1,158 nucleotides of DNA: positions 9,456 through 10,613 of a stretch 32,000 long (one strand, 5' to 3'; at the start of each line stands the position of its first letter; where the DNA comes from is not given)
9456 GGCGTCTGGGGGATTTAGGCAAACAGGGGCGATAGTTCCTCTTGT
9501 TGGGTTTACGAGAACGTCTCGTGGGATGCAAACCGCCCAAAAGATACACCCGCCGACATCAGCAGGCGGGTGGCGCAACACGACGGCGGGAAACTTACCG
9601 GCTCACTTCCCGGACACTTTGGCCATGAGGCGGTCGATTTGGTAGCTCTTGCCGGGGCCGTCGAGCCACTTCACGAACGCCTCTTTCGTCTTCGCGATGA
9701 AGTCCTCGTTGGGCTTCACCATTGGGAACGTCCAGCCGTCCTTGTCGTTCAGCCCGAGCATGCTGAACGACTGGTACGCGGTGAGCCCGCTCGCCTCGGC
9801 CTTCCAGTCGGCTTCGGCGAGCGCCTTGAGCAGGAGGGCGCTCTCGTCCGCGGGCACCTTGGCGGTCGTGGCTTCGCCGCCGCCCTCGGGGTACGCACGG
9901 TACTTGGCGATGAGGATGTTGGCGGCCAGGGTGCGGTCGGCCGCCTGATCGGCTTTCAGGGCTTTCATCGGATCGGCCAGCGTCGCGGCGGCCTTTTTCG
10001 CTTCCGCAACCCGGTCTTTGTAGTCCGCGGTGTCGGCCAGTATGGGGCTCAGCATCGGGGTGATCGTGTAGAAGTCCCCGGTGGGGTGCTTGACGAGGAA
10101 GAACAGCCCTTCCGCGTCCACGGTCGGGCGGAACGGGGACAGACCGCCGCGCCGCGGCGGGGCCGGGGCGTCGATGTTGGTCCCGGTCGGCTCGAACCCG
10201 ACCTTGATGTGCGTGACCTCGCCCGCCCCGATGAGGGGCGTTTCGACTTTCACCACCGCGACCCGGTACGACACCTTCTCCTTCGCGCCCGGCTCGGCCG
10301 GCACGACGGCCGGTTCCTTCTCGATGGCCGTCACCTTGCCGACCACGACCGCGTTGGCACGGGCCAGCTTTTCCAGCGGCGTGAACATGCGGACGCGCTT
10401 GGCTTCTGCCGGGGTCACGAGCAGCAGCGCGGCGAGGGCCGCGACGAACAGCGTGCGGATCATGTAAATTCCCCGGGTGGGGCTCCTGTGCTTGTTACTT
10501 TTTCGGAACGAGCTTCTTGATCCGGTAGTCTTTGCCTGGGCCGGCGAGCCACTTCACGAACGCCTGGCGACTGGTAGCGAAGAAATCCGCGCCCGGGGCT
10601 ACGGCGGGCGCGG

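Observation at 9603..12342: Three tandem paralogous genes for secreted proteins of an unrecognised family, with near-identical 3' ends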

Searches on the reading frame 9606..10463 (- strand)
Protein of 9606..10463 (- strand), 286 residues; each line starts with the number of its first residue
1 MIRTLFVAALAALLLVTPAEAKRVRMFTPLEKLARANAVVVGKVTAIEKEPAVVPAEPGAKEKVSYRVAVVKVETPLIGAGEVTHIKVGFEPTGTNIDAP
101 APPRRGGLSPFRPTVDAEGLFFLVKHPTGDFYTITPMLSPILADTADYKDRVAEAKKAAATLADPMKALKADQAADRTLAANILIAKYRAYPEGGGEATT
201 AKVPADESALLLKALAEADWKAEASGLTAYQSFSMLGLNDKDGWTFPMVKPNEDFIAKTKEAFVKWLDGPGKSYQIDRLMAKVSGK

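Call 4: search_protein_families(library=pfam, proteins=[window:9606-10463:-], max_evalue=1)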
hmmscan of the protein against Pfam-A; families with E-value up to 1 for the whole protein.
window:9606-10463:- (286 aa): 0 families

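Call 5: search_protein_families(library=ncbifam, proteins=[window:9606-10463:-], max_evalue=1)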
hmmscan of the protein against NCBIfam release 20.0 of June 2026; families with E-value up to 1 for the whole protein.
window:9606-10463:- (286 aa): 0 families

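Call 8: find_homologous_proteins(query=window:9606-10463:-)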
Query window:9606-10463:- (286 aa): 334 proteins with E <= 0.001 among 7912 candidates; the best 120 are listed.
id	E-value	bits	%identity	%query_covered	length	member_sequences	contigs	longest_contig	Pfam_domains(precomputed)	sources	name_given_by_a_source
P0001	6.4e-172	588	95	100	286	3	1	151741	-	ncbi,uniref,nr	ncbi:hypothetical protein R5W24_000845 [Gemmata sp. JC717]|uniref:hypothetical protein n=1 Tax=Gemma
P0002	1.3e-134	466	76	100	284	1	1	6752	-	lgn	-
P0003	1.6e-125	436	73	100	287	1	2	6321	-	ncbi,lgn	ncbi:MAG TPA: hypothetical protein VGE74_00320 [Gemmata sp.]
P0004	8.7e-119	414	69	100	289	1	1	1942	-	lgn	-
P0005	3.9e-116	405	67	100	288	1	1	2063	-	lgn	-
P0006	2.8e-103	363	62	100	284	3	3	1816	-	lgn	-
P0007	3.3e-100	353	61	99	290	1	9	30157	-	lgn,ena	-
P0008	1.1e-99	352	58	99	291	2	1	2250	-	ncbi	-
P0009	2.5e-96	341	58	99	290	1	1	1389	-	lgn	-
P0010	9.3e-95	335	57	93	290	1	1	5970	-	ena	-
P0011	2.1e-94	334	60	99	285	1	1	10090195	-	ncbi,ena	-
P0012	2.5e-94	334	56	93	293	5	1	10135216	-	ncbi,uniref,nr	ncbi:unnamed protein product [Gemmata massiliana]|uniref:Uncharacterized protein n=1 Tax=Gemmata mas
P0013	4.3e-94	333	58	93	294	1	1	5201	-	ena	-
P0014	6.9e-94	333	57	99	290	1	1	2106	-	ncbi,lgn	-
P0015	9.8e-94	332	57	99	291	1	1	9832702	-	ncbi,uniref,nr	ncbi:hypothetical protein [Frigoriglobus tundricola]|uniref:Assimilatory nitrate reductase large sub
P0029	3.8e-88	314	53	99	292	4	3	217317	-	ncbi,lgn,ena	-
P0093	9.1e-60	221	48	84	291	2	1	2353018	-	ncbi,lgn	ncbi:MAG: hypothetical protein U0804_08520 [Gemmataceae bacterium]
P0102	6.5e-59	218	43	93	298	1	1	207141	-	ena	-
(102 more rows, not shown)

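Call 9: search_solved_structures(query=A1, max_evalue=10)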
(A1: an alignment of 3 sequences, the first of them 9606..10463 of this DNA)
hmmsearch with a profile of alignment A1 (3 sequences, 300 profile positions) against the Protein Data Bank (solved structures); distinct sequences matched with E-value up to 10: 2.
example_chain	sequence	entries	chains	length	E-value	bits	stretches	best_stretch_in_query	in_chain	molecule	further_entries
8j9a_A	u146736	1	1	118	0.63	12.5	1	87-178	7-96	Mediator of RNA polymerase II transcription subunit 15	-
9rd0_B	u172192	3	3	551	0.71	12.4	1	215-287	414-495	Probable inorganic carbon transporter subunit DabB2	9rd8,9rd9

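Call 16: predict_structure(alignment_id=A3)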
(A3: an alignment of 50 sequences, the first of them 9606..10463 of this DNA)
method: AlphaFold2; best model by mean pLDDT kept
length: 286 residues; sequences in the alignment: 50
mean_pLDDT: 86.0   pTM: 0.80
mean pLDDT of the five models: 86.0, 85.8, 85.7, 84.4, 84.1
residues with pLDDT >= 90: 178; 70-90: 61; 50-70: 38; < 50: 9
segments of 3 or more residues with pLDDT < 50: none
pLDDT, mean of each block of 10 residues (from residue 1): 52 50 72 93 95 84 89 95 92 58 59 92 90 90 94 94 97 95 95 81 97 97 84 95 95 96 97 95 64
secondary structure, 60 per line:
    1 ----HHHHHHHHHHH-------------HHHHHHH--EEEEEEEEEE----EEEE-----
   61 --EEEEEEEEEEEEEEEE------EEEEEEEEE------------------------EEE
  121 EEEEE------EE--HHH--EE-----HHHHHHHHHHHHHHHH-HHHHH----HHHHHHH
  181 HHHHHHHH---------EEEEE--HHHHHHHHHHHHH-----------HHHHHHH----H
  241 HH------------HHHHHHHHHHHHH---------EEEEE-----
elements in order: H5-15 H29-35 E38-47 E52-55 E63-78 E85-93 E118-125 H148-163 H165-169 H174-188 E198-202 H205-217 H229-235 H255-267 E277-281
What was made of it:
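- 10029..10379 (-): Predicted OB-fold domain of A (residues ~29-145) with TIMP/NTR-like topology. AF2 model pLDDT 86, pTM 0.80 (call 16).
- Checked: The model is beta-rich in the N-terminal half and helical in the C-terminal half (AF2 DSSP, call 16).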

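Call 18: fold_search(model_id=the predicted structure, library=pdb)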
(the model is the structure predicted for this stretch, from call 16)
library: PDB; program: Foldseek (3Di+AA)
matches with E <= 10: 280; with E <= 0.001: 4
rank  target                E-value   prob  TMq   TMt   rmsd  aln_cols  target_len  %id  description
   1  2e2d_C                2.2e-04  1.00  0.30  0.44   5.3       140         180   11  Flexibility and variability of TIMP binding: X-ray structure of the complex between collagenase-3/MMP-13 and TIMP-2 (released 2007-03-13)
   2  1br9                  3.3e-04  1.00  0.31  0.46   4.7       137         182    9  HUMAN TISSUE INHIBITOR OF METALLOPROTEINASE-2 (released 1999-05-04)
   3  1jb3                  4.7e-04  1.00  0.31  0.64   4.4       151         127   12  The Laminin-Binding Domain of Agrin is structurally related to N-TIMP-1 (released 2001-08-08)
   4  1pxu                  9.8e-04  1.00  0.31  0.61   4.4       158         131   13  Crystal structure of chicken NtA from a eukaryotic source at 2.2A resolution (released 2004-06-29)
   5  1jc7                  1.2e-03  1.00  0.29  0.59   5.3       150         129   13  The Laminin-Binding Domain of Agrin is Structurally Related to N-TIMP-1 (released 2001-08-08)
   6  3i70                  1.9e-03  1.00  0.29  0.60   5.3       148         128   14  Long-wavelength structure of NtA (released 2010-03-02)
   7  9sop_A                2.4e-03  1.00  0.28  0.42   5.9       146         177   10  Tissue inhibitor of metalloproteinase-1 (TIMP-1) (released 2025-09-24)
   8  3ma2_C                2.9e-03  1.00  0.32  0.68   5.1       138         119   12  Complex membrane type-1 matrix metalloproteinase (MT1-MMP) with tissue inhibitor of metalloproteinase-1 (TIMP-1) (released 2010-06-30)
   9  3cki_B                4.0e-03  1.00  0.32  0.68   4.9       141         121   12  Crystal structure of the TACE-N-TIMP-3 complex (released 2008-08-05)
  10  1gxd_C                4.8e-03  1.00  0.29  0.40   5.0       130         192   13  proMMP-2/TIMP-2 complex (released 2002-07-09)
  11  9sop_B                5.1e-03  1.00  0.27  0.40   6.2       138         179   12  Tissue inhibitor of metalloproteinase-1 (TIMP-1) (released 2025-09-24)
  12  6n9d_B                5.4e-03  1.00  0.30  0.46   4.3       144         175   11  Complex of tissue inhibitor of metalloproteinases-1 (TIMP-1) mutant (L34G/L133P/L151C/G154A) with matrix metalloprotei (released 2019-05-15)
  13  9sos                  5.7e-03  1.00  0.28  0.42   5.8       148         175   10  Tissue Inhibitor of Matrix Metalloproteinase-1 (TIMP-1) (released 2025-09-24)
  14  1bqq_T                5.7e-03  1.00  0.30  0.42   5.5       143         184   15  CRYSTAL STRUCTURE OF THE MT1-MMP--TIMP-2 COMPLEX (released 1999-08-18)
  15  7s7m_B                6.0e-03  1.00  0.29  0.44   4.9       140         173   11  Complex of tissue inhibitor of metalloproteinases-1 (TIMP-1) mutant (L34G/M66D/T98G/P131S/Q153N) with matrix metallopr (released 2022-03-16)
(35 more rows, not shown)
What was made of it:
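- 10029..10379 (-): Foldseek against PDB finds TIMP-2, N-TIMP-1/3 and agrin NtA at E 2e-4 to 5e-3, TM(target) up to 0.68 (call 18).
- On TIMP / NTR fold: AF2 model (pLDDT 86) matched by Foldseek to 2e2d_C, 1br9, 1jb3, 3ma2_C and 3cki_B at E 2e-4 to 4e-3 (calls 16, 18).
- Closest known: N-terminal domain of TIMPs / NTR. Same: Foldseek gives probability 1.0, E down to 2e-4 and TM(target) 0.6-0.68 (call 18).
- The best structural neighbours are TIMP-1/2/3 N-domains and agrin NtA (call 18).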

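Call 19: find_encoding_contigs(protein=P0012, flank=8000, max_places=3)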
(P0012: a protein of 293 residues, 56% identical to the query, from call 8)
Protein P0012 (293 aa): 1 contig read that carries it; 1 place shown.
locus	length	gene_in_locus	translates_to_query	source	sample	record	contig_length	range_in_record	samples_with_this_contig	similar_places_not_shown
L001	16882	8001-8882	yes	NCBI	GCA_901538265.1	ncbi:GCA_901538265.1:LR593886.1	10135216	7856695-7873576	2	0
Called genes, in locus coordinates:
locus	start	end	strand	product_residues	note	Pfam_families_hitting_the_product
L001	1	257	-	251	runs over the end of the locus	PF13672:PP2C_2, PF00481:PP2C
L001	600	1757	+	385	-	PF13439:Glyco_transf_4, PF20706:GT4-conflict, PF00534:Glycos_transf_1, PF13692:Glyco_trans_1_4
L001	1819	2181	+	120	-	PF07238:PilZ (weak)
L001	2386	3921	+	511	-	PF00206:Lyase_1, PF10415:FumaraseC_C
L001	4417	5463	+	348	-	PF07963:N_methyl (weak), PF07596:SBP_bac_10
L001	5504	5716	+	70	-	-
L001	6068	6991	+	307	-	-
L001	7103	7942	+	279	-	-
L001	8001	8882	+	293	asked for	-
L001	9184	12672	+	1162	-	-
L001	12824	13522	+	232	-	-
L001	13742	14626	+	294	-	-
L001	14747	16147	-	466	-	PF01408:GFO_IDH_MocA, PF19051:GFO_IDH_MocA_C2, PF22725:GFO_IDH_MocA_C3 (faint)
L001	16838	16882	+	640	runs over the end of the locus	PF01807:Zn_ribbon_DnaG, PF08275:DNAG_N, PF01751:Toprim, PF13662:Toprim_4, PF13155:Toprim_2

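Call 20: find_related_loci(query=A3, collection=genome_contigs, flank=8000)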
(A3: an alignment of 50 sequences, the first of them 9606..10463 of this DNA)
Query A3 (286 aa) in genome_contigs; peptide patterns used: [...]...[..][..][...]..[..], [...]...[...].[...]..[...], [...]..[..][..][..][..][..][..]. (x = any residue, [..] = any of these).
162 stretches matched a pattern; 67 encode a relative of the query (tblastn E <= 1e-3); 64 distinct loci.
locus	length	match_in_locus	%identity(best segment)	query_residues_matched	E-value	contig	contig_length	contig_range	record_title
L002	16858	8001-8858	95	1-286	0e+0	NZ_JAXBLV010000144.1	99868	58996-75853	Gemmata algarum strain JC673 JC673_contig_144, whole genome shotgun sequence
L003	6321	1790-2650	73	1-286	3e-127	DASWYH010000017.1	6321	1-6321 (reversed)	MAG TPA_asm: Gemmata sp. isolate SMAG_U3706 k141_307633, whole genome shotgun sequence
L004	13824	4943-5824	57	1-282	2e-96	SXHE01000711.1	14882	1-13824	MAG: Planctomycetia bacterium isolate F1-120-MAGs012 F1-120__c730949, whole genome shotgun sequence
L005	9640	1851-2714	58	1-282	2e-92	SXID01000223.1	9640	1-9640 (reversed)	MAG: Planctomycetia bacterium isolate F1-120-MAGs040 F1-120__c771220, whole genome shotgun sequence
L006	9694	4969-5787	58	18-282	1e-90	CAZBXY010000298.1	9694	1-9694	MAG TPA_asm: uncultured Frigoriglobus sp. isolate SRP287051_co2_76 genome assembly, contig: NODE_11576_length_9694_cov_1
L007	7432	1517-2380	56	1-282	1e-89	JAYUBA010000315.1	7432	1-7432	MAG: Frigoriglobus sp. isolate GFS_6685 GFS_6685_314, whole genome shotgun sequence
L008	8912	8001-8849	55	1-282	4e-89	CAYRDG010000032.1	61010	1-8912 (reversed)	MAG TPA_asm: uncultured Frigoriglobus sp. isolate SRP263991_co5_149 genome assembly, contig: NODE_1098_length_61010_cov_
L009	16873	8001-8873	53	1-282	4e-83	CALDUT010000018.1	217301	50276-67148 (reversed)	MAG: uncultured Gemmata sp. isolate N1_Bin_METABAT__218_1 genome assembly, contig: c_000002246765, whole genome shotgun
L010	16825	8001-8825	56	18-282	5e-92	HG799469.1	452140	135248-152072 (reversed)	Gemmata sp. IIL30 genomic scaffold, scaffold00008, whole genome shotgun sequence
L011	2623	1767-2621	55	1-282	6e-80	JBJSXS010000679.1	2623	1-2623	MAG: Gemmata sp. isolate samp_4435_metabat2_32 samp_4435_1870151, whole genome shotgun sequence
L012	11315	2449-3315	47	1-282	1e-72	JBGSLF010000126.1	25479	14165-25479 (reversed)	MAG: Gemmata sp. isolate JTS-AC2 k141_4162896, whole genome shotgun sequence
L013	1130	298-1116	51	17-282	6e-77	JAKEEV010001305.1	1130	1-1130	MAG: Planctomycetia bacterium isolate PMV_1_maxbin.004 PMV_1_maxbin.004.k101_1706868, whole genome shotgun sequence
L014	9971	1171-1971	47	20-282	2e-70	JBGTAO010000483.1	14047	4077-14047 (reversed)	MAG: Gemmata sp. isolate JTS-AC75 k141_2731072, whole genome shotgun sequence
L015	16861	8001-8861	50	1-282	2e-69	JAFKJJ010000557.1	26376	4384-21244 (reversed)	MAG: Planctomycetota bacterium isolate SCN18_26_2_15_R2_P_68_10 SCN18_26_2_15_R2_P_scaffold_810, whole genome shotgun se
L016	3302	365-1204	47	31-286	2e-65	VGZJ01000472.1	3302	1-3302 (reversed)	MAG: Planctomycetota bacterium isolate K_Offshore_80m_m2_185 K_Offshore_80m_m2_185_Ga0194132_10047825, whole genome shot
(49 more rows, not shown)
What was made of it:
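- All 64 genome loci are labelled Gemmataceae or unclassified planctomycete, apart from three MAGs labelled Alcaligenaceae that are probably mis-binned (call 20).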

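Call 26: search_protein_families(library=pfam, alignment_id=A3, max_evalue=5)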
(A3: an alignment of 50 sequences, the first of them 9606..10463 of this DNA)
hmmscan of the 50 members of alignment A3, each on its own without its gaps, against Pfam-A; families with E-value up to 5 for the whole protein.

A. member 1, window:9606-10463:- (286 aa): 0 families

B. families by the number of members that match (of 50 scanned): 16 families
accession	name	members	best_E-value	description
PF17154.10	GAPES3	3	0.0064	Gammaproteobacterial periplasmic sensor domain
PF17169.10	NRBF2_MIT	3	0.044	MIT domain of nuclear receptor-binding factor 2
PF00965.23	TIMP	2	0.3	Tissue inhibitor of metalloproteinase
PF17092.11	PCB_OB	1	0.022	Penicillin-binding protein OB-like domain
PF25518.1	NRG2_N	1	0.064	NRG2 N-terminal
PF05467.16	Herpes_U47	1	0.099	Herpesvirus glycoprotein U47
PF12165.13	Alfin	1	0.15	Alfin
PF18488.6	WYL_3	1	0.2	WYL domain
PF17928.6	TetR_C_22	1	0.21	Tetracyclin repressor-like, C-terminal domain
PF24428.1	PYCO1_repeat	1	0.21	PYCO1 Rubisco-binding repeat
PF13567.11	DUF4131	1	0.21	Domain of unknown function (DUF4131)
PF19853.4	DUF6328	1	0.26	Family of unknown function (DUF6328)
PF10518.14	TAT_signal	1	0.31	TAT (twin-arginine translocation) pathway signal sequence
PF18967.5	PycTM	1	0.63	Pycsar effector protein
PF08139.17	LPAM_1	1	0.79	Prokaryotic membrane lipoprotein lipid attachment site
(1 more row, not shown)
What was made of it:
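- Two of 50 members touch the Pfam TIMP model at E=0.3 (call 26).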

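Call 28: find_encoding_contigs(protein=P0001, flank=8000, max_places=3)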
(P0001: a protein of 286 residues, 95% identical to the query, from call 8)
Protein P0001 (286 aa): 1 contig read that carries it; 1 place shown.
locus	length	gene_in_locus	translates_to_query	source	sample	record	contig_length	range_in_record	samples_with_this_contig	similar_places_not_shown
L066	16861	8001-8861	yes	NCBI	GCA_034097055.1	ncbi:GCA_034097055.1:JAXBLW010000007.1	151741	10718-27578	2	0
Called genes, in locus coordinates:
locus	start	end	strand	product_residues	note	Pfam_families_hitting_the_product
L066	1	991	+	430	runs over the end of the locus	PF00171:Aldedh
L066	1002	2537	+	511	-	PF13646:HEAT_2 (weak)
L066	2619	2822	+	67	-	-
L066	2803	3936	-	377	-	-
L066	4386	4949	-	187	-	-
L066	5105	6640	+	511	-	PF00206:Lyase_1, PF10415:FumaraseC_C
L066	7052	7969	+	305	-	-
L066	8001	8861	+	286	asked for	-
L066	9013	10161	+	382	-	PF00355:Rieske, PF00848:Ring_hydroxyl_A, PF19112:VanA_C (faint)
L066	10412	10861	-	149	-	PF02082:Rrf2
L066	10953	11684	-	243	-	PF01507:PAPS_reduct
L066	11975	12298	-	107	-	PF06127:Mpo1-like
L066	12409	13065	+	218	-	PF00834:Ribul_P_3_epim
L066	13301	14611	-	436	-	PF07585:BBP7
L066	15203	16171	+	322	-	PF07608:DUF1571 (weak)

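Call 29: find_encoding_contigs(protein=P0015, flank=8000, max_places=3)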
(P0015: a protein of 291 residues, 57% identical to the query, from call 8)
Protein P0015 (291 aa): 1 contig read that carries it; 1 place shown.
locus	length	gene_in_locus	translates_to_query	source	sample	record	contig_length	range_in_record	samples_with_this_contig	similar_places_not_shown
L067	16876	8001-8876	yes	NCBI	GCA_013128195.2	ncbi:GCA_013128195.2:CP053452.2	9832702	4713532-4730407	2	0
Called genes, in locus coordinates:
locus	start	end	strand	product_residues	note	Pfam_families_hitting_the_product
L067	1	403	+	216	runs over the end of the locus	-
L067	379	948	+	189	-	PF07228:SpoIIE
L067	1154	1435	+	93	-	PF01197:Ribosomal_L31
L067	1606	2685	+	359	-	PF03462:PCRF, PF00472:RF-1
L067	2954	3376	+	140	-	-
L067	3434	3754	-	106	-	-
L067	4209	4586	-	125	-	PF13648:Lipocalin_4 (faint)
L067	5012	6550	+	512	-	PF00206:Lyase_1, PF10415:FumaraseC_C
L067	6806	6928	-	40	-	-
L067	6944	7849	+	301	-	-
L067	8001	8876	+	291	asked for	-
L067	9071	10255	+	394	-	PF00072:Response_reg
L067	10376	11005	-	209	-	-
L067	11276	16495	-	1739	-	PF01835:MG2, PF00207:A2M, PF07678:TED_complement (faint), PF17973:bMG10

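Call 32: search_protein_representatives(alignment_id=A3)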
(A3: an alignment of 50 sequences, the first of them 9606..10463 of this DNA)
Query: 50 sequences, 287 profile positions. Proteins with E-value up to 0.001 (for the whole library): 1040; up to 1e-10: 878; up to 1e-30: 539. The best 150 are listed.
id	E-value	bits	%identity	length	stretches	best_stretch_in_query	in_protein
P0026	2.9e-129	446.7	-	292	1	1-287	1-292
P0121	5.7e-108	376.8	-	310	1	13-285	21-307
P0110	1.8e-102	358.7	-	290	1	1-287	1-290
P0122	3.0e-102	358.0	-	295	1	5-286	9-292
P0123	3.8e-102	357.7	-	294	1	1-286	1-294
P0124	8.1e-102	356.6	-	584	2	46-249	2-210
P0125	7.0e-101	353.5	-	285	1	1-286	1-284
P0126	1.1e-98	346.4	-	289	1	1-287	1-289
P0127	1.4e-95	336.1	-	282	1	1-287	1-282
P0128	1.7e-90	319.5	-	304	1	1-285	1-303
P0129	4.6e-89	314.7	-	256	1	1-227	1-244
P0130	8.5e-89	313.9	-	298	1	6-285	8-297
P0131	2.0e-88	312.6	-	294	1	3-287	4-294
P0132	2.1e-88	312.6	-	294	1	1-286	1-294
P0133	9.5e-84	297.3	-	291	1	1-284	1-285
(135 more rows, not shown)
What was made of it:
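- Nearly all of the 150 best-scoring hits listed are full-length at 270-310 aa (calls 8, 32).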

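Call 42: find_encoding_contigs(protein=P0093, flank=7000, max_places=2)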
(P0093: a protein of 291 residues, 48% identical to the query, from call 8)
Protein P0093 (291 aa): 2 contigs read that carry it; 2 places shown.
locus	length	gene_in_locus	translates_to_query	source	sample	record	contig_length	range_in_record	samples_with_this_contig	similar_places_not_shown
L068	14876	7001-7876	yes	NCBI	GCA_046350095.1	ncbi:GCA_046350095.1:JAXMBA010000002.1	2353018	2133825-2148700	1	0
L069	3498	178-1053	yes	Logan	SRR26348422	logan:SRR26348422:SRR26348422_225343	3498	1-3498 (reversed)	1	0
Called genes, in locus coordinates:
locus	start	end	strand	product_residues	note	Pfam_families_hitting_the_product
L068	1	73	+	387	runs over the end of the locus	-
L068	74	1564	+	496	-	PF02789:Peptidase_M17_N, PF00883:Peptidase_M17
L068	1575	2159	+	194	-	PF04542:Sigma70_r2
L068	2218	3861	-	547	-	PF00118:Cpn60_TCP1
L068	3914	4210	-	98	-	PF00166:Cpn10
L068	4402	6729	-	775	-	PF00069:Pkinase, PF07714:PK_Tyr_Ser-Thr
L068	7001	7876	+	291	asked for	-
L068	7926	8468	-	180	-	-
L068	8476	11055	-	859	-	PF07626:PSD3, PF07637:PSD5, PF07631:PSD4, PF07627:PSCyt3, PF07624:PSD2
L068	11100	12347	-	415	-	PF07586:HXXSHH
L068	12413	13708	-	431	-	PF02885:Glycos_trans_3N, PF00591:Glycos_transf_3, PF07831:PYNP_C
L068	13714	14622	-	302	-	PF02492:cobW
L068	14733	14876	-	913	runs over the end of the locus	-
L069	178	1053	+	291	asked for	-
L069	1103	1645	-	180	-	-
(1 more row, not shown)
